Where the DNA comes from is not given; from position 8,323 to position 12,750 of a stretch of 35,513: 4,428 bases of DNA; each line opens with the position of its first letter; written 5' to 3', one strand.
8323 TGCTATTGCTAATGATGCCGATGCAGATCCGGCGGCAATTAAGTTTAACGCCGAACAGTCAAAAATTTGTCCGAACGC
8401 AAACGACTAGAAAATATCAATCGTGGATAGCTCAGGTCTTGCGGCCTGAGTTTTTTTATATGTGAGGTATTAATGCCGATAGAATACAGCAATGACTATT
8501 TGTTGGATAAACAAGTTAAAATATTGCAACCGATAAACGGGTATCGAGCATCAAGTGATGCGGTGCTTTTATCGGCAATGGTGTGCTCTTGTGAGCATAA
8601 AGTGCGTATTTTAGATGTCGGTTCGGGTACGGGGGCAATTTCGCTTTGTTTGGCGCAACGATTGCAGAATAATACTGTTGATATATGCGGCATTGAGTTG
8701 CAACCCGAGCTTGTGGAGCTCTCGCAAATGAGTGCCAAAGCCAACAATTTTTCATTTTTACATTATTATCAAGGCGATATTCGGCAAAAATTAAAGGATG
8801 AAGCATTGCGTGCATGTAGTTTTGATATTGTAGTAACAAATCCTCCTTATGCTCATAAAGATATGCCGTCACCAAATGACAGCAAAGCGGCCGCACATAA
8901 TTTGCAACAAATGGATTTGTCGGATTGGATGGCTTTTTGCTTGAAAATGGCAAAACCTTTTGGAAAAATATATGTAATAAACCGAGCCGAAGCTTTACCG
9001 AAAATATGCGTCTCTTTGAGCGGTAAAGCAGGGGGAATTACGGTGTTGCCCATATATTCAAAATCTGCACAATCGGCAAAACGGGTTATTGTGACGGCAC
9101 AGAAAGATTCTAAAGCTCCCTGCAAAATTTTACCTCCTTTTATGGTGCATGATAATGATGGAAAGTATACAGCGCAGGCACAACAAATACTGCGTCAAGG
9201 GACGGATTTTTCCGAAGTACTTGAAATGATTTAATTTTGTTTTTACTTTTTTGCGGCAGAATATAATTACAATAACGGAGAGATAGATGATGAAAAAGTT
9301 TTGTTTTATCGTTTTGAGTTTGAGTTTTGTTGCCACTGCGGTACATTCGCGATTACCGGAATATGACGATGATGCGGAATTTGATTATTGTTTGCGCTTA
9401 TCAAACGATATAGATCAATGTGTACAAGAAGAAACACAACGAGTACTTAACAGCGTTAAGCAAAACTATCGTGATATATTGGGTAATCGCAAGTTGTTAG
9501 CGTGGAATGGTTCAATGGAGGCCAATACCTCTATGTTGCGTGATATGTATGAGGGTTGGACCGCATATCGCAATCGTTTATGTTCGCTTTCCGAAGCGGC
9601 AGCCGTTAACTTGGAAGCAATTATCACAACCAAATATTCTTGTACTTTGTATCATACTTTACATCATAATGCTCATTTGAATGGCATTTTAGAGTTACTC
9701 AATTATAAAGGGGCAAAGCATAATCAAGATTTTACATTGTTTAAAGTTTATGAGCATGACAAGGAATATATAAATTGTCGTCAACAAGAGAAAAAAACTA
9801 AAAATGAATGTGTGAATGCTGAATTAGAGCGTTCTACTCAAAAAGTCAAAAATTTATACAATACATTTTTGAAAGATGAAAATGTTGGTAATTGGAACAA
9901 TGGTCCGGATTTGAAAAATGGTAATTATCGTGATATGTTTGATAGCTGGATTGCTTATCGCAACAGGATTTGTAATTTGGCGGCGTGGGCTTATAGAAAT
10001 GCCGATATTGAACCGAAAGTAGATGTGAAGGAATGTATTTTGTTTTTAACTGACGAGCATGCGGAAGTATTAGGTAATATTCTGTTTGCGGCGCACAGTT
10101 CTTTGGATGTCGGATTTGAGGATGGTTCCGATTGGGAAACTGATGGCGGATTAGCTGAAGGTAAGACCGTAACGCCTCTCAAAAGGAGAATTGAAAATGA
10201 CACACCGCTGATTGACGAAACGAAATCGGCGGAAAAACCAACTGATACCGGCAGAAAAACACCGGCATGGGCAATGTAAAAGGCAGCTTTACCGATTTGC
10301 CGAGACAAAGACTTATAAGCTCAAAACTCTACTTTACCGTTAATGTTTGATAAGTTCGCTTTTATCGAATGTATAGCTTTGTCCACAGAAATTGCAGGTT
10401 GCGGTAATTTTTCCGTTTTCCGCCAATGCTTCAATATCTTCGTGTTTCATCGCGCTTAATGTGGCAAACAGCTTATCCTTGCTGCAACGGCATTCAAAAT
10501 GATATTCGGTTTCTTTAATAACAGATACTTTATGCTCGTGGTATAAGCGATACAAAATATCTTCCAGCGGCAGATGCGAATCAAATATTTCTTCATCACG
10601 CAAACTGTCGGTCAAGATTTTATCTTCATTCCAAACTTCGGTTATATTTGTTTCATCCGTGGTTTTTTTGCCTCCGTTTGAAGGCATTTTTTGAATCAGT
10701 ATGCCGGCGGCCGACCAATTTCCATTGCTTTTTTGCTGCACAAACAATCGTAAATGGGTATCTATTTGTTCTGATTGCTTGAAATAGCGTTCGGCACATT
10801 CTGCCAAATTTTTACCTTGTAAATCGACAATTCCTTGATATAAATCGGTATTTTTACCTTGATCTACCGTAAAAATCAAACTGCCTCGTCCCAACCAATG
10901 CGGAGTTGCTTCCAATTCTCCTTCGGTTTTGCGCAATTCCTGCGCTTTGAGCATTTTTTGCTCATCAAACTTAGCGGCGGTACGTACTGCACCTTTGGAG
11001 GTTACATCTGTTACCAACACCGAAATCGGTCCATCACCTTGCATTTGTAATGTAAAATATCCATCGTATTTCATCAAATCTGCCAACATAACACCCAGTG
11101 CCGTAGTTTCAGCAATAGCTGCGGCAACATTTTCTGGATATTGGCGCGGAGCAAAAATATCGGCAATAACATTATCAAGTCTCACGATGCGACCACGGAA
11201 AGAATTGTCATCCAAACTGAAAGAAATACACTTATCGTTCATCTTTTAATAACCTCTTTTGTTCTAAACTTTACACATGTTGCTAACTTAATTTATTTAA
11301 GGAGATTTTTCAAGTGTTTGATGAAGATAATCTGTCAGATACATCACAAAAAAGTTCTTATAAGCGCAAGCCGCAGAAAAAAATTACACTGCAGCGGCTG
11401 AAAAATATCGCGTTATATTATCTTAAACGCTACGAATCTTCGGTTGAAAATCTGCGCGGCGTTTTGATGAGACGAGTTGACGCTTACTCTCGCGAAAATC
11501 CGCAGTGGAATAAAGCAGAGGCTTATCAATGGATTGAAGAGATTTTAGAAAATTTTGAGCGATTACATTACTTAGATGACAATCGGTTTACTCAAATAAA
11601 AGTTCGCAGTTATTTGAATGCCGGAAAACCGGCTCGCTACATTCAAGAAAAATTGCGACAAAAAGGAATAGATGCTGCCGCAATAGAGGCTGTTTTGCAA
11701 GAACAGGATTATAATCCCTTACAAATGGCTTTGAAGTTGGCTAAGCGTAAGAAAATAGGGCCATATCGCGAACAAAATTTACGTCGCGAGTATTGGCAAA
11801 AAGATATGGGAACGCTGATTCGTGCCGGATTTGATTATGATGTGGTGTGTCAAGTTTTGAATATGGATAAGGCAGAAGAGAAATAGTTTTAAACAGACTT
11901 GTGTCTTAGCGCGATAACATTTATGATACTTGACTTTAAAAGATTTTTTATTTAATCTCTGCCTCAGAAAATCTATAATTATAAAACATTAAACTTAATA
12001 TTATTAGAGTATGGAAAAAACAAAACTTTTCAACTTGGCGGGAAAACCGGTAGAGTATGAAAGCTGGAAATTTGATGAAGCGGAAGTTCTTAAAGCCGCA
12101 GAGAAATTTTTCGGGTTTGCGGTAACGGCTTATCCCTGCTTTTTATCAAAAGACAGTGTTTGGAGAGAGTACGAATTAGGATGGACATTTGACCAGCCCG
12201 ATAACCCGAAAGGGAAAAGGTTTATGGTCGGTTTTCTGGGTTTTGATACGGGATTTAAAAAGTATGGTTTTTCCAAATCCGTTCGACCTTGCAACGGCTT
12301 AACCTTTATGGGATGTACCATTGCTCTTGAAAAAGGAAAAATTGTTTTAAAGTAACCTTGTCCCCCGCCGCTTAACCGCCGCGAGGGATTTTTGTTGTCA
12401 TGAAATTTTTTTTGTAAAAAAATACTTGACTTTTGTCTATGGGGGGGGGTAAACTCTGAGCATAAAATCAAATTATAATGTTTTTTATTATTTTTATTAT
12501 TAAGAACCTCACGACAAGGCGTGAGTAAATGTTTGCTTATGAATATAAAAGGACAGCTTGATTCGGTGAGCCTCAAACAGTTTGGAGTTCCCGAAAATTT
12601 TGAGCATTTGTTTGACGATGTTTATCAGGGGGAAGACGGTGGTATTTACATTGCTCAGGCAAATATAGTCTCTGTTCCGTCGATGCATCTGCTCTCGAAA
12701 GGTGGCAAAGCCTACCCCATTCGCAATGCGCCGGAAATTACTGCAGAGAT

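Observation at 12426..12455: G9 homopolymer inside the -35/-10 spacer of the 301-aa operon promoter: candidate phase-variation switch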

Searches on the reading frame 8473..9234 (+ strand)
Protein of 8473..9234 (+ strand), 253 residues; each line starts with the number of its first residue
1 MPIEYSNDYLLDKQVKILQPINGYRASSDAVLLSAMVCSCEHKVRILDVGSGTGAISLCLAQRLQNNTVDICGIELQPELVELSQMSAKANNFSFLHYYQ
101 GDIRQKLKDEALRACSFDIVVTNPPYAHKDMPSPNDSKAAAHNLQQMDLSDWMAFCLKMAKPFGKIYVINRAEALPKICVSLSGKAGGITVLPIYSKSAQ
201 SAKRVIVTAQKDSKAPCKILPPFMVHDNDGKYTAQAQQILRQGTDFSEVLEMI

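Call 9: search_protein_families(library=pfam, proteins=[window:8473-9234:+], max_evalue=0.01)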
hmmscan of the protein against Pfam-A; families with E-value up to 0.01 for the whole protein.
window:8473-9234:+ (253 aa): 17 families
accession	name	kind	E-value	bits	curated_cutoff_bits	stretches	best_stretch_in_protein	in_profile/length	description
PF05175.20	MTS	-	5.4e-12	46.1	23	1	30-129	21-111/170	Methyltransferase small domain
PF13847.12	Methyltransf_31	-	6e-12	45.9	27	1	43-129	4-85/145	Methyltransferase domain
PF01135.25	PCMT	-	8.4e-11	42.5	20.3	1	26-110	54-140/210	Protein-L-isoaspartate(D-aspartate) O-methyltransferase (PCMT)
PF13649.12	Methyltransf_25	-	5.9e-09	36.9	27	1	46-128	1-76/97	Methyltransferase domain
PF02384.22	N6_Mtase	-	2.6e-08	34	20.4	1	35-172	39-185/311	N-6 DNA Methylase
PF08241.18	Methyltransf_11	-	2e-07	32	21.2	1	47-123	1-67/95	Methyltransferase domain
PF08242.18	Methyltransf_12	-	1.5e-05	26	30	1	47-123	1-72/98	Methyltransferase domain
PF13679.12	Methyltransf_32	-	2.3e-05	24.8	27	1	38-109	21-95/143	Methyltransferase domain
PF01728.25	FtsJ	-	7.7e-05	23.1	24.1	1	43-121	22-96/181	FtsJ-like methyltransferase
PF01170.24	UPF0020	-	0.00027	21.1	22.3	1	58-127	66-132/197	RMKL-like, methyltransferase domain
PF07669.17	Eco57I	-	0.00047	20.7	25.3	1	112-149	70-112/171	Eco57I restriction-modification methylase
PF03602.21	Cons_hypoth95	-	0.00076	19.6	24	1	42-131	41-128/182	Conserved hypothetical protein 95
PF09445.16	Methyltransf_15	-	0.0013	18.8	22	1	45-126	3-81/165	RNA cap guanine-N2 methyltransferase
PF10294.15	Methyltransf_16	-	0.0017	18.6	21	1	42-121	46-125/174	Lysine methyltransferase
PF02390.23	Methyltransf_4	-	0.0021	18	24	1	44-108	3-65/173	Putative methyltransferase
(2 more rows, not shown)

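Call 10: search_protein_families(library=ncbifam, proteins=[window:8473-9234:+], max_evalue=0.01)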
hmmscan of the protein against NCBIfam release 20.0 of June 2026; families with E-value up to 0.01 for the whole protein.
window:8473-9234:+ (253 aa): 42 families (the best 25 are shown)
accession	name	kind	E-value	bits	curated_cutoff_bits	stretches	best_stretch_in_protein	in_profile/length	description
NF047853.1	tRm6a37MtseTrmN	equivalog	2e-15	57.2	350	1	26-241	28-238/244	tRNA(1)(Val) (adenine(37)-N(6))-methyltransferase TrmN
TIGR03534.1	RF_mod_PrmC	equivalog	2.9e-14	53.2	199.1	1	41-133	85-173/253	peptide chain release factor N(5)-glutamine methyltransferase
TIGR00536.1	hemK_fam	subfamily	3.2e-14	52.7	115.5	1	38-132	110-198/286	HemK family protein methyltransferase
NF011529.0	PRK14968.1-3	equivalog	1.5e-12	47.3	162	1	16-127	9-109/198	putative methyltransferase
TIGR00537.1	hemK_rel_arch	hypoth_equivalog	6.7e-08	32.4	87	1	24-129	2-95/179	HemK2/MTQ2 family protein methyltransferase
TIGR01983.1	UbiG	equivalog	8.3e-08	31.8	102.95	1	42-123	49-123/228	bifunctional 2-polyprenyl-6-hydroxyphenol methylase/3-demethylubiquinol 3-O-methyltransferase UbiG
TIGR00479.1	rumA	equivalog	1.1e-07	31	183.55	1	43-126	294-373/432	23S rRNA (uracil(1939)-C(5))-methyltransferase RlmD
NF011527.0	PRK14968.1-1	equivalog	1.4e-07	31.4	242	1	23-131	14-108/192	putative methyltransferase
TIGR00080.1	pimt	equivalog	1.7e-07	31.3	159.05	1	40-109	75-143/216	protein-L-isoaspartate O-methyltransferase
NF009639.0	PRK13168.1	equivalog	1.7e-07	30.5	458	1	41-125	299-379/446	23S rRNA (uracil(1939)-C(5))-methyltransferase RlmD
NF011528.0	PRK14968.1-2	equivalog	3.9e-07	29.8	171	1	22-127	19-118/205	putative methyltransferase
NF011530.0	PRK14968.1-4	equivalog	5.3e-07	29.2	243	1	13-127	9-110/202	putative methyltransferase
TIGR03533.1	L3_gln_methyl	equivalog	6.8e-07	28.9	229.7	1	40-129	119-202/284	50S ribosomal protein L3 N(5)-glutamine methyltransferase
TIGR02469.1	CbiT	equivalog_domain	4.1e-06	27.1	78.3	1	42-109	19-83/124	precorrin-6Y C5,15-methyltransferase (decarboxylating) subunit CbiT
NF004851.0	PRK06202.1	equivalog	6.5e-06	25.7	243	1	16-123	32-136/237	hypothetical protein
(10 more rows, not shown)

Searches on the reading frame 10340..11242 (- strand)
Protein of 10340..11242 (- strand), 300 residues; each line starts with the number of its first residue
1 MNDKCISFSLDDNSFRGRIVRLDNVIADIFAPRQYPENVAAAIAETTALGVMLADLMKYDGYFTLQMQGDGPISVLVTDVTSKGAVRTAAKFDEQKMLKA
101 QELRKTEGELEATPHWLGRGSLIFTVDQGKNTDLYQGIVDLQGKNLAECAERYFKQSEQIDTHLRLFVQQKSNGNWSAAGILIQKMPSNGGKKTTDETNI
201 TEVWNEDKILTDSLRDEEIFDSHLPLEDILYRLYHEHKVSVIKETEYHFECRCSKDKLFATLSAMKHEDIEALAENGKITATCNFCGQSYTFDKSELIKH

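Call 9: search_protein_families(library=pfam, proteins=[window:10340-11242:-], max_evalue=0.01)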
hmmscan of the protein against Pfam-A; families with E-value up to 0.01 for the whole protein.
window:10340-11242:- (300 aa): 1 family
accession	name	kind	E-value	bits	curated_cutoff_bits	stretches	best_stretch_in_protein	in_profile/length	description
PF01430.24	HSP33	-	5.5e-68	229.8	21.4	1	3-293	1-273/273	Hsp33 protein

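Call 10: search_protein_families(library=ncbifam, proteins=[window:10340-11242:-], max_evalue=0.01)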
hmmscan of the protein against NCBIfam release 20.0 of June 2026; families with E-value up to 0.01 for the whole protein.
window:10340-11242:- (300 aa): 2 families
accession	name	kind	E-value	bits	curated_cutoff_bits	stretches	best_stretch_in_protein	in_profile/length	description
NF002386.0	PRK01402.1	equivalog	1.2e-80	271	346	1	2-298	21-331/335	Hsp33 family molecular chaperone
NF001033.0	PRK00114.1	equivalog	2.2e-61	207.6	244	1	1-297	2-286/297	Hsp33 family molecular chaperone HslO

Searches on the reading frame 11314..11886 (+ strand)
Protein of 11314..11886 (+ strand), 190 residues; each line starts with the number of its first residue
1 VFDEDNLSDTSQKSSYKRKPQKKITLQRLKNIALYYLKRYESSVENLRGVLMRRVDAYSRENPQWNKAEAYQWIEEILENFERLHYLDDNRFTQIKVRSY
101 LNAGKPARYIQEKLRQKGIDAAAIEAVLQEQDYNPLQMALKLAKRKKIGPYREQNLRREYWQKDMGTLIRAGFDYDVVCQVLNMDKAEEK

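Call 9: search_protein_families(library=pfam, proteins=[window:11314-11886:+], max_evalue=0.01)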
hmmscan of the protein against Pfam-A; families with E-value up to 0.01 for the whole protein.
window:11314-11886:+ (190 aa): 3 families
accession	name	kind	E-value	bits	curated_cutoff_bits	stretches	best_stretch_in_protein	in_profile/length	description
PF02631.22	RecX_HTH2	-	1.8e-09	38.1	26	1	88-128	1-42/42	RecX, second three-helix domain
PF21982.2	RecX_HTH1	-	3.6e-05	24.1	26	1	110-129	19-38/40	RecX, first three-helix domain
PF21981.2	RecX_HTH3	-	5e-05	23.8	26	1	138-182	6-48/48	RecX, third three-helix domain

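Call 10: search_protein_families(library=ncbifam, proteins=[window:11314-11886:+], max_evalue=0.01)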
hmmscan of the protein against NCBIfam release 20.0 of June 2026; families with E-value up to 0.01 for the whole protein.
window:11314-11886:+ (190 aa): 17 families
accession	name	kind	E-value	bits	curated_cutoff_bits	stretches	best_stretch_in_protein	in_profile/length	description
NF001060.0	PRK00117.4-4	equivalog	3.2e-19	69.9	258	1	26-187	16-172/183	recombination regulator RecX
NF001057.0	PRK00117.3-3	equivalog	2.5e-14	53.6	146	1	70-188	33-149/151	recombination regulator RecX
NF010733.0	PRK14135.1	equivalog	1.9e-13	50.6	240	1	72-187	92-207/267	recombination regulator RecX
NF001065.0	PRK00117.5-5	equivalog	1.6e-10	41.4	175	1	33-185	11-141/149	recombination regulator RecX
NF001053.0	PRK00117.1-3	equivalog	2.1e-09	38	216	1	54-147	51-143/180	recombination regulator RecX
NF001055.0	PRK00117.2-5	equivalog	1.3e-08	35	129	1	28-188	9-151/157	recombination regulator RecX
NF001054.0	PRK00117.2-1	equivalog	1.7e-08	34.8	189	1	73-186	41-151/154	recombination regulator RecX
NF001059.0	PRK00117.4-3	equivalog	1.8e-08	34.2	253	1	72-180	78-191/206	recombination regulator RecX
NF001058.0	PRK00117.4-1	equivalog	7.1e-08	32.7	194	1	72-184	94-206/214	recombination regulator RecX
NF001052.0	PRK00117.1-1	equivalog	1.2e-07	32.1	266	1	25-150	10-132/166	recombination regulator RecX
NF010732.0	PRK14134.1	equivalog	4.1e-07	29.9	351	1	72-188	93-209/283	recombination regulator RecX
NF001056.0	PRK00117.3-1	equivalog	8e-07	29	237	1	75-190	57-176/181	recombination regulator RecX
NF001063.0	PRK00117.5-3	equivalog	6.9e-06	26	186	1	69-178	40-146/165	recombination regulator RecX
NF001061.0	PRK00117.5-1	equivalog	1.3e-05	25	264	1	73-177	118-222/246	recombination regulator RecX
NF001064.0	PRK00117.5-4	equivalog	3.4e-05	23.3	217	1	74-185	65-176/194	recombination regulator RecX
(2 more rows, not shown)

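Call 29: find_encoding_contigs(protein=window:11314-11886:+, flank=4000, max_places=10)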
Protein window:11314-11886:+ (190 aa): 3 contigs read that carry it; 3 places shown.
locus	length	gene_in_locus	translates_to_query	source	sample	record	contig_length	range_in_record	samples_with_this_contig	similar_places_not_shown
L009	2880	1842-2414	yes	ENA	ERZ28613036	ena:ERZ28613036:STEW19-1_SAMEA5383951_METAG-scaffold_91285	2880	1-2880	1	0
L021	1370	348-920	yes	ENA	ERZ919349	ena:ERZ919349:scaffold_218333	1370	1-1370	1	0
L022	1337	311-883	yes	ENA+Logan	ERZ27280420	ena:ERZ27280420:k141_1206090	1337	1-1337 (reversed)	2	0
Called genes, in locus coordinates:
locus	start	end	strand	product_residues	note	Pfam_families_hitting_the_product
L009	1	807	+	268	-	?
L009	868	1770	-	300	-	PF01430:HSP33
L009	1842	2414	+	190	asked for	PF02631:RecX_HTH2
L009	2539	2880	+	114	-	?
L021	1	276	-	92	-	?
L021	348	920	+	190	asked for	PF02631:RecX_HTH2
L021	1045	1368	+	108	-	?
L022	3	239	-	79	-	?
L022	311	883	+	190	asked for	PF02631:RecX_HTH2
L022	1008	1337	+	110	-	?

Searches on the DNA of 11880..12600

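Call 31: search_rna_families(source=window, start=11880, end=12600, threshold=evalue, max_evalue=5)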
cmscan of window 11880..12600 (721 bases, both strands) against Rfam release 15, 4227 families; matches with E-value up to 5: 1.
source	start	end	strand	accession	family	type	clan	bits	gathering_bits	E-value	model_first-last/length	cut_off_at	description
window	12343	12551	-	RF03532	SQ2397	Cis-reg;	-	15.4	100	4.5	1-243/243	no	Cis-regulator of HTH transcription factor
